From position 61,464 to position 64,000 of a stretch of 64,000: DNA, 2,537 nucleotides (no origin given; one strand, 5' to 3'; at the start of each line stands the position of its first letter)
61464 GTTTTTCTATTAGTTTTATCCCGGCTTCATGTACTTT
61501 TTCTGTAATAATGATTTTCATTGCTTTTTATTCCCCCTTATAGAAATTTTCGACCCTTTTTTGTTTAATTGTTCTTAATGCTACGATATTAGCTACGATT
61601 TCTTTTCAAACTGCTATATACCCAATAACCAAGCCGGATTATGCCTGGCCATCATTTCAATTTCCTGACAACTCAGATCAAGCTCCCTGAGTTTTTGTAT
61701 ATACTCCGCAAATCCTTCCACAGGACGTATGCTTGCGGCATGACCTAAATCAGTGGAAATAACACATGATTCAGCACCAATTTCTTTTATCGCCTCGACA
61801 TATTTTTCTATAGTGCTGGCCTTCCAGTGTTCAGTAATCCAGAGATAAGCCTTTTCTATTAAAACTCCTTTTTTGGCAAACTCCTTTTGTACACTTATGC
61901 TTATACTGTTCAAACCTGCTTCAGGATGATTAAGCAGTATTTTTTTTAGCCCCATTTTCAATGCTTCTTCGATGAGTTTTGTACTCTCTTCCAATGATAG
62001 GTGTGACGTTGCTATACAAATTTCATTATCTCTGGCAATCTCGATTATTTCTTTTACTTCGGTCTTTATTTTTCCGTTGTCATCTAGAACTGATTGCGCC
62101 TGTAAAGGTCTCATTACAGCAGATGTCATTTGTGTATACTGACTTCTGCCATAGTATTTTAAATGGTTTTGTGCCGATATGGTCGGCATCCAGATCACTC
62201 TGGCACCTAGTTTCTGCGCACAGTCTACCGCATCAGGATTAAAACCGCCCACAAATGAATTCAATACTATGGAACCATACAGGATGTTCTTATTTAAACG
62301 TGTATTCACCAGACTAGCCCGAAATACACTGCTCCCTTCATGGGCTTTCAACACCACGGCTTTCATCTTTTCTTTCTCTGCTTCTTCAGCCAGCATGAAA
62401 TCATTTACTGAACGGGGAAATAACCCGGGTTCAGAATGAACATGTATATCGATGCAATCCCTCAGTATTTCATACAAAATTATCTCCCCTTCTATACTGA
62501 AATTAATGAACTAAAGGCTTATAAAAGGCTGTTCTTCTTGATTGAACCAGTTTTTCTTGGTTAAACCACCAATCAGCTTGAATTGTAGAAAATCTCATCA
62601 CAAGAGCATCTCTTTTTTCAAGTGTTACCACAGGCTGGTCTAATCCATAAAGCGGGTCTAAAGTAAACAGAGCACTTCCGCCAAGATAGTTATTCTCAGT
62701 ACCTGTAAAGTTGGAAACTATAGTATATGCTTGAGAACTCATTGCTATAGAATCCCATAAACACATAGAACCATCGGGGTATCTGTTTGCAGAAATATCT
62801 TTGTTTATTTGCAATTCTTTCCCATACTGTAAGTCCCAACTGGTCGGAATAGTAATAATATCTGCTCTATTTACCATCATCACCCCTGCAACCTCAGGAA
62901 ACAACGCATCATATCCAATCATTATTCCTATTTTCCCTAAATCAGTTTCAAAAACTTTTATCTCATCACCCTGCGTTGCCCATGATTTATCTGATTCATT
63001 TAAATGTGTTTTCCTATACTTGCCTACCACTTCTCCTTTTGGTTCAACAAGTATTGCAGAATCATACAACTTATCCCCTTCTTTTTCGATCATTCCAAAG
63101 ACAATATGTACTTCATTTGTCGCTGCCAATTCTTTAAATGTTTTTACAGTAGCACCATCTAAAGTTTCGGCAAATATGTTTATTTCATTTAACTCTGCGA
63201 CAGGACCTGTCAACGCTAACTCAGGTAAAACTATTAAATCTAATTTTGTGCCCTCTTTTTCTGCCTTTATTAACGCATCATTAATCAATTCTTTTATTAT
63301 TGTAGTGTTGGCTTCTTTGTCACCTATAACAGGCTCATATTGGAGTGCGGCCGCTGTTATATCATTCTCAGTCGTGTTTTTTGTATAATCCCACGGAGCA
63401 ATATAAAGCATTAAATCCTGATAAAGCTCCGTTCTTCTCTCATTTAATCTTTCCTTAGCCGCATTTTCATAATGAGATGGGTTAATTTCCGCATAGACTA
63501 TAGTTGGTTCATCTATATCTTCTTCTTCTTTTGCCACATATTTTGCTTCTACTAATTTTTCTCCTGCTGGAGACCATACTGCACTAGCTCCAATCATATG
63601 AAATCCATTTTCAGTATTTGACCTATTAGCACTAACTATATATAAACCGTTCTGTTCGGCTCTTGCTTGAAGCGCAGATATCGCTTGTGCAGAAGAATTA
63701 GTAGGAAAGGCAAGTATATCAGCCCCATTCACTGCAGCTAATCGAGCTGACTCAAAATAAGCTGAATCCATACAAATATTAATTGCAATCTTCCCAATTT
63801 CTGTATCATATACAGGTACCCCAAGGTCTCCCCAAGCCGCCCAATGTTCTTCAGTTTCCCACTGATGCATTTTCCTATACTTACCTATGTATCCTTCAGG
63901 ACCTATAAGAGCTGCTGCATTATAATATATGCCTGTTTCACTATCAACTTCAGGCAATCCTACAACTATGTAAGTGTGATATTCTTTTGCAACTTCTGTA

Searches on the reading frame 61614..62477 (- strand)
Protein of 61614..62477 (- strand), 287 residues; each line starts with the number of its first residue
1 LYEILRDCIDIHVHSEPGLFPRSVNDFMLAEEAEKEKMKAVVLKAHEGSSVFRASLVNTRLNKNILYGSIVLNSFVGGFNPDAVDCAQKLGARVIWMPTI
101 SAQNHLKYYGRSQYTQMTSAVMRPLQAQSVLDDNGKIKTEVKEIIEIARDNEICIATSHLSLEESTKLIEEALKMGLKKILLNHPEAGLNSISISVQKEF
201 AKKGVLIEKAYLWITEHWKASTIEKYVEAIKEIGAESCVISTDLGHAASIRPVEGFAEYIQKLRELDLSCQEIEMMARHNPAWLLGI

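Call 43: search_protein_families(library=pfam, proteins=[window:61614-62477:-], max_evalue=0.001)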
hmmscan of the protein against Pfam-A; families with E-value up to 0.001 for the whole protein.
window:61614-62477:- (287 aa): 1 family
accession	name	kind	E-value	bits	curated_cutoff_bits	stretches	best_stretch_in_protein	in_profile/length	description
PF19799.5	DUF6282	-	2.7e-65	220.2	26.8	1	8-208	2-196/196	Family of unknown function (DUF6282)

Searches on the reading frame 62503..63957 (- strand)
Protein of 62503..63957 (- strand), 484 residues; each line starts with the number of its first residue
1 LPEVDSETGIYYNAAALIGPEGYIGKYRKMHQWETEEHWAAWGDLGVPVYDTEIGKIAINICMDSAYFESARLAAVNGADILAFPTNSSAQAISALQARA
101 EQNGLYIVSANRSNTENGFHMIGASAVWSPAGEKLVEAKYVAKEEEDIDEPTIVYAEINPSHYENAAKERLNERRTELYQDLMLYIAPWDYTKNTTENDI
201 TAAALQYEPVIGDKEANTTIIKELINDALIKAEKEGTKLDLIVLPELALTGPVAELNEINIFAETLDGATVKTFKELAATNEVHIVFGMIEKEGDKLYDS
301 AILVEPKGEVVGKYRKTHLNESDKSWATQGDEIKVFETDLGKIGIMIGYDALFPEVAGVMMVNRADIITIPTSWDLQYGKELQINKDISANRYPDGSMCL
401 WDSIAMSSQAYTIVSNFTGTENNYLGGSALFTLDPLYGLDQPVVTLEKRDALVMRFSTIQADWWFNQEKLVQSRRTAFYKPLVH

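Call 43: search_protein_families(library=pfam, proteins=[window:62503-63957:-], max_evalue=0.001)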
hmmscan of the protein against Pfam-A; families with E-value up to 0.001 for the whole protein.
window:62503-63957:- (484 aa): 1 family
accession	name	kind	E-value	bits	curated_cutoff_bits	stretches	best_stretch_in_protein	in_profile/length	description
PF00795.27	CN_hydrolase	-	2e-61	208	23.2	2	201-431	1-224/256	Carbon-nitrogen hydrolase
